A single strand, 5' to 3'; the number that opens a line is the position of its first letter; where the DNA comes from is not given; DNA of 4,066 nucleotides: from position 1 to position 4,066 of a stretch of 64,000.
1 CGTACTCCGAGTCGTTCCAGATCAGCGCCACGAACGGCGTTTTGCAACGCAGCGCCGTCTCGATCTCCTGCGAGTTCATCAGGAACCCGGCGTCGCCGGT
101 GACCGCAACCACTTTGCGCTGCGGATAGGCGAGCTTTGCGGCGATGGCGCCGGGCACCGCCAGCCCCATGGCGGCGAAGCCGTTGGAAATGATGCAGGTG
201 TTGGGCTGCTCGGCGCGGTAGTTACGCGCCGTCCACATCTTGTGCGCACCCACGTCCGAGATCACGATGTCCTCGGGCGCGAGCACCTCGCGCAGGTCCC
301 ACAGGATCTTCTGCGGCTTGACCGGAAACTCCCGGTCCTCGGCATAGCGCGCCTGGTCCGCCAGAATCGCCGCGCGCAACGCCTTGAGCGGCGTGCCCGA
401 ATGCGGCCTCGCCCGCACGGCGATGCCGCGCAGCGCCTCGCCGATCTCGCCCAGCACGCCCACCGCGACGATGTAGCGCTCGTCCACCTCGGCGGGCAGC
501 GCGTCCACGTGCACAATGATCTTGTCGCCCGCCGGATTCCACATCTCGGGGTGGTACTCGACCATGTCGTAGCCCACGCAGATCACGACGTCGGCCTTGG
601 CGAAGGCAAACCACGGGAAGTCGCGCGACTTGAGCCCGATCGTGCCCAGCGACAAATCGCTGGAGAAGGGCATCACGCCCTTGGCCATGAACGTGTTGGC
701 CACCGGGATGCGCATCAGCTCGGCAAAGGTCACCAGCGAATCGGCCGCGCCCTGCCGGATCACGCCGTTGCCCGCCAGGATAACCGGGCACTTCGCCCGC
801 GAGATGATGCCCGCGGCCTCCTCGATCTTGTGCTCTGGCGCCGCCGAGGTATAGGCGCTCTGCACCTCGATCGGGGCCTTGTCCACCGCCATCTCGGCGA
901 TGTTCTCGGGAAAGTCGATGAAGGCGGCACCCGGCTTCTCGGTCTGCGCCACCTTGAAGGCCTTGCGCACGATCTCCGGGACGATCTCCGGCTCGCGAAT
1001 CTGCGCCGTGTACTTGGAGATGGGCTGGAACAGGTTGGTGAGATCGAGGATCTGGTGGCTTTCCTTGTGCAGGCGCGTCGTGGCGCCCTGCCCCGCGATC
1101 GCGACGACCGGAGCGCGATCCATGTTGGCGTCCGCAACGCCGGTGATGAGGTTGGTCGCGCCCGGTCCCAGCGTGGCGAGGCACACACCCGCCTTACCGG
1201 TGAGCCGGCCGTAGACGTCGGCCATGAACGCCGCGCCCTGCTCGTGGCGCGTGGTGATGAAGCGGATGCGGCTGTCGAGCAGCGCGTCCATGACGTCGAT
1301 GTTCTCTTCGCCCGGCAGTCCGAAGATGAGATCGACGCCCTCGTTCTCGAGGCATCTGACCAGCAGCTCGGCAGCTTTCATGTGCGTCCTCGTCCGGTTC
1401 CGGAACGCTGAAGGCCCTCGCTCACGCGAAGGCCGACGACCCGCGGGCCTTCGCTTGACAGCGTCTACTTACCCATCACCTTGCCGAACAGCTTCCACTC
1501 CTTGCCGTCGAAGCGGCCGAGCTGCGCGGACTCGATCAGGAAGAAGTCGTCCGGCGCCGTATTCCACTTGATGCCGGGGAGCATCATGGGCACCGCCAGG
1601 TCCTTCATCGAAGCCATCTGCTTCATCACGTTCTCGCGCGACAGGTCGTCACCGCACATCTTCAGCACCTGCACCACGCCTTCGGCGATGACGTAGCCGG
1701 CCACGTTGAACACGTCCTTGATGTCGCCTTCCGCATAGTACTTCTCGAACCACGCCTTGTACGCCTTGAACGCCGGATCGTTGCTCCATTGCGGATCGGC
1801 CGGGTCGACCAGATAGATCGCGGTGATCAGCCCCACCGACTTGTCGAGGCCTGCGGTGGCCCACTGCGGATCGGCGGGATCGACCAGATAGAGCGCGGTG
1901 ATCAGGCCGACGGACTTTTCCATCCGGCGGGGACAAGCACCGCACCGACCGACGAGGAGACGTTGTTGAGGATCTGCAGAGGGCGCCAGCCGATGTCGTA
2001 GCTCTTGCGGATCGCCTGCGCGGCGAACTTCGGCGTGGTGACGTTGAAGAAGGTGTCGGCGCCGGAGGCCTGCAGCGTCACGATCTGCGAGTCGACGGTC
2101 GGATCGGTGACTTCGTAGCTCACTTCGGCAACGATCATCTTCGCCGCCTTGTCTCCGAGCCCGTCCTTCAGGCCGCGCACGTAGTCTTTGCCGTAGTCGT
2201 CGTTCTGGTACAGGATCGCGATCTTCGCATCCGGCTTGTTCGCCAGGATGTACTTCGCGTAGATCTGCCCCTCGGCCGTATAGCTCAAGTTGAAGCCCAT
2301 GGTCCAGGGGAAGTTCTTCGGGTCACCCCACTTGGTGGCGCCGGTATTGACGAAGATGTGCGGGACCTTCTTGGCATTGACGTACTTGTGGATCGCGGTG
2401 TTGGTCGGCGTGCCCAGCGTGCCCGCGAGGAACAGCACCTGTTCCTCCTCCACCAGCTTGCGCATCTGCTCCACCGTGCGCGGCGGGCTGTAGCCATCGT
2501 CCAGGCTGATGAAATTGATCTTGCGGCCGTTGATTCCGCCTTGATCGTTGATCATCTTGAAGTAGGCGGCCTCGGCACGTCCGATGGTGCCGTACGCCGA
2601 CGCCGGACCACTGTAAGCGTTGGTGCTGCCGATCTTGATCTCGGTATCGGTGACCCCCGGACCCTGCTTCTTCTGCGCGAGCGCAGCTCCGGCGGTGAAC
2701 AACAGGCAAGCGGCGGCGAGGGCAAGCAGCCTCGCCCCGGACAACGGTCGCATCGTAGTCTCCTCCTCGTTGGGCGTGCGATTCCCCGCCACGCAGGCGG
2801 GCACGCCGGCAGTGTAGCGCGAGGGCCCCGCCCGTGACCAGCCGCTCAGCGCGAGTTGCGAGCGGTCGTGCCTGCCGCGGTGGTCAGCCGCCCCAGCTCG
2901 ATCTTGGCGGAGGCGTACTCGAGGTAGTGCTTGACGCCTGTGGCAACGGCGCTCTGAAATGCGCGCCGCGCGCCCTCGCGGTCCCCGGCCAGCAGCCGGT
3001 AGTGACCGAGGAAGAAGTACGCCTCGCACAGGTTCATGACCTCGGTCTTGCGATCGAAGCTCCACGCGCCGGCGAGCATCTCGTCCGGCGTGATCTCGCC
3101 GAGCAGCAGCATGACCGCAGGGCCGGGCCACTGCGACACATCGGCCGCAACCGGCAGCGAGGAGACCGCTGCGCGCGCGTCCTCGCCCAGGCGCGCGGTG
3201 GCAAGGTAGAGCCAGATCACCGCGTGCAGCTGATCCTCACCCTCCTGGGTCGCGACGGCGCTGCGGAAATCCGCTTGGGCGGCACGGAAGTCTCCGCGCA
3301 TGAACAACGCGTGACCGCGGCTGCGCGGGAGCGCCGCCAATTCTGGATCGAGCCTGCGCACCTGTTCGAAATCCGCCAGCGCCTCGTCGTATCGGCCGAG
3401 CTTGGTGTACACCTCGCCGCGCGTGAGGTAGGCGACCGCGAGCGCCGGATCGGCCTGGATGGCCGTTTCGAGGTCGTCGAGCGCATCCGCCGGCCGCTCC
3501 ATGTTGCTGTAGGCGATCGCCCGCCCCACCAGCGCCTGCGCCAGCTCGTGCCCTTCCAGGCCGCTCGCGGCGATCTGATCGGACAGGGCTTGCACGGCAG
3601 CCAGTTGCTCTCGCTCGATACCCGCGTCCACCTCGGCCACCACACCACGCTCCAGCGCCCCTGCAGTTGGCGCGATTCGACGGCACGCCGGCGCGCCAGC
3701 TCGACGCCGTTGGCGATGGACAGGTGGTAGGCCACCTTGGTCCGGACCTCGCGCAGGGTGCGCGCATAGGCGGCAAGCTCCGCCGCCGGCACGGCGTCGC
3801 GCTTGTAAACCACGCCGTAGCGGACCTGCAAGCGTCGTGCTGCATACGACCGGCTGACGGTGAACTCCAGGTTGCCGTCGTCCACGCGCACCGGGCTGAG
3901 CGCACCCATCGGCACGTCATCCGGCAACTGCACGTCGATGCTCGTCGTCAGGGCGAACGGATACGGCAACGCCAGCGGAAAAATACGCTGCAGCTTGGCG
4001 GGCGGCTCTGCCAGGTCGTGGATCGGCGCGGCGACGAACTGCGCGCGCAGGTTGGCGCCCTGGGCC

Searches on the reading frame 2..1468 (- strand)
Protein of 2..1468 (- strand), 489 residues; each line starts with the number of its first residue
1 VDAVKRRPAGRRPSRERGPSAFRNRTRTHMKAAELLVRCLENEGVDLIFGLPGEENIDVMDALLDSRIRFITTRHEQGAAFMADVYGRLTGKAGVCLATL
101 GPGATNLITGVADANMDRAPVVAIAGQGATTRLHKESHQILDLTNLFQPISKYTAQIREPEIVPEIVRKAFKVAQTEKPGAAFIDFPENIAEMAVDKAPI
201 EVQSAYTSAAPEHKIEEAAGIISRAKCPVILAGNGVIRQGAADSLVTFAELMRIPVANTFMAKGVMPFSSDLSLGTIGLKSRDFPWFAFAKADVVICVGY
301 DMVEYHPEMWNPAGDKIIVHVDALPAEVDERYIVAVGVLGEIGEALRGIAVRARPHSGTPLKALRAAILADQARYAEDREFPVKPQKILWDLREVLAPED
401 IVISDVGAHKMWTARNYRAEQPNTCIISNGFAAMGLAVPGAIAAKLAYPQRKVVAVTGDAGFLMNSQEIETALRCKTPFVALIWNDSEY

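Call 15: search_protein_families(library=pfam, proteins=[window:2-1468:-], max_evalue=0.0001)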
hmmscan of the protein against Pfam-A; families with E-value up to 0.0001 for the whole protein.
window:2-1468:- (489 aa): 3 families
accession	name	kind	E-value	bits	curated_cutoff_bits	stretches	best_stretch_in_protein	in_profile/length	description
PF02776.23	TPP_enzyme_N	-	7.9e-40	135.8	26.8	1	30-143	1-116/119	Thiamine pyrophosphate enzyme, N-terminal TPP binding domain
PF00205.28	TPP_enzyme_M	-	1.1e-31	109.8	30.4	1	215-347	1-135/137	Thiamine pyrophosphate enzyme, central domain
PF02775.26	TPP_enzyme_C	-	3.6e-27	95.5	21.9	1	405-489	1-85/151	Thiamine pyrophosphate enzyme, C-terminal TPP binding domain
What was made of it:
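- A flanking periplasmic-binding-protein gene is also frameshifted (call 15).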

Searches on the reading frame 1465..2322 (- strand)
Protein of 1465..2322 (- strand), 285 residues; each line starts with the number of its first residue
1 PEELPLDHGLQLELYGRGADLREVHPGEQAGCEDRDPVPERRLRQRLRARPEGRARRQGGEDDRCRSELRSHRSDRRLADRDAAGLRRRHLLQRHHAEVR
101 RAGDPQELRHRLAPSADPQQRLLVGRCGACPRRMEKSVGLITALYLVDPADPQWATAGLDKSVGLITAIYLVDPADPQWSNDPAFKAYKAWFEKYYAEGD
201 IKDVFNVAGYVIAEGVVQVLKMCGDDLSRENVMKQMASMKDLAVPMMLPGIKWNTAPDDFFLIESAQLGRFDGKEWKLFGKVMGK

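Call 15: search_protein_families(library=pfam, proteins=[window:1465-2322:-], max_evalue=0.0001)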
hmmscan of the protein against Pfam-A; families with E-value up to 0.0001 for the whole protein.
window:1465-2322:- (285 aa): 1 family
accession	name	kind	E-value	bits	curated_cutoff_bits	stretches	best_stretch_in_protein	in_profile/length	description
PF13458.12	Peripla_BP_6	-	6e-06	26.6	31.7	1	169-246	243-317/343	Periplasmic binding protein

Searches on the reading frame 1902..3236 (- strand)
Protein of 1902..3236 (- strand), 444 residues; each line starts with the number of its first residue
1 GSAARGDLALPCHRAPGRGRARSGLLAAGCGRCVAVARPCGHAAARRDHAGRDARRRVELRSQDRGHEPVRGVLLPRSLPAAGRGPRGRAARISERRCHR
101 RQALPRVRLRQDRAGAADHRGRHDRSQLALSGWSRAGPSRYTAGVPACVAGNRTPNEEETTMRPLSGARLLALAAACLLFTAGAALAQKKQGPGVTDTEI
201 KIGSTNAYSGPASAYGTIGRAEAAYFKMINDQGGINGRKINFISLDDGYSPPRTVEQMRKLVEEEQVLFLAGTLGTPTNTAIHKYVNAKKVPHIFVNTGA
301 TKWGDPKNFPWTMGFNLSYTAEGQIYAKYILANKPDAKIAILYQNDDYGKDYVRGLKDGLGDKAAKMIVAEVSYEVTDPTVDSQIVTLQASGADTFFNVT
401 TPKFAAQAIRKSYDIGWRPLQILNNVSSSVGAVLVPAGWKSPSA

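Call 15: search_protein_families(library=pfam, proteins=[window:1902-3236:-], max_evalue=0.0001)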
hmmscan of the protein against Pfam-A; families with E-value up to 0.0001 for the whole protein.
window:1902-3236:- (444 aa): 2 families
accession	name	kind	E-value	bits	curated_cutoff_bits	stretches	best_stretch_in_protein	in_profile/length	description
PF13458.12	Peripla_BP_6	-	1.4e-40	140.4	31.7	1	199-419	1-217/343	Periplasmic binding protein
PF01094.35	ANF_receptor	-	9.4e-07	28.6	25.4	1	229-395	13-180/353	Receptor family ligand binding region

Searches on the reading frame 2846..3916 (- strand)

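Call 15: search_protein_families(library=pfam, proteins=[window:2846-3916:-], max_evalue=0.0001)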
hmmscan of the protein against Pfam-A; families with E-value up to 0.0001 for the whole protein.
window:2846-3916:- (356 aa): 12 families
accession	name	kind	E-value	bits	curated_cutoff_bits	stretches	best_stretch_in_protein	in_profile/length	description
PF00515.34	TPR_1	-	2.3e-19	68.7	27.8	1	160-192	1-33/34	Tetratricopeptide repeat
PF07719.23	TPR_2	-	6.7e-19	66.8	27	1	161-192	2-33/34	Tetratricopeptide repeat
PF13181.12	TPR_8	-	9.1e-12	44.6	25.7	1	162-192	3-33/34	Tetratricopeptide repeat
PF13424.12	TPR_12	-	1.8e-10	41.3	30.1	2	125-190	2-75/77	Tetratricopeptide repeat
PF13432.12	TPR_16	-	1.3e-08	35.5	32.7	1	132-192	3-63/65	Tetratricopeptide repeat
PF13414.12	TPR_11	-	1.9e-08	34.3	26.8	1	167-206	1-40/42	TPR repeat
PF13428.12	TPR_14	-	2e-08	34.5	23.5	0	162-193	3-34/44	Tetratricopeptide repeat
PF13374.12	TPR_10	-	2.4e-07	31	27.5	0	160-188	2-30/42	Tetratricopeptide repeat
PF13371.12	TPR_9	-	3.7e-07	30.5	35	0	169-230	4-65/73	Tetratricopeptide repeat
PF14559.12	TPR_19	-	4.2e-07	30.6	25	1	140-192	5-57/68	Tetratricopeptide repeat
PF13174.12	TPR_6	-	2.8e-06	28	26.3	0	162-191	2-31/33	Tetratricopeptide repeat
PF13431.12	TPR_17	-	8.3e-06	26.1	24.4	0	150-180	3-33/34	Tetratricopeptide repeat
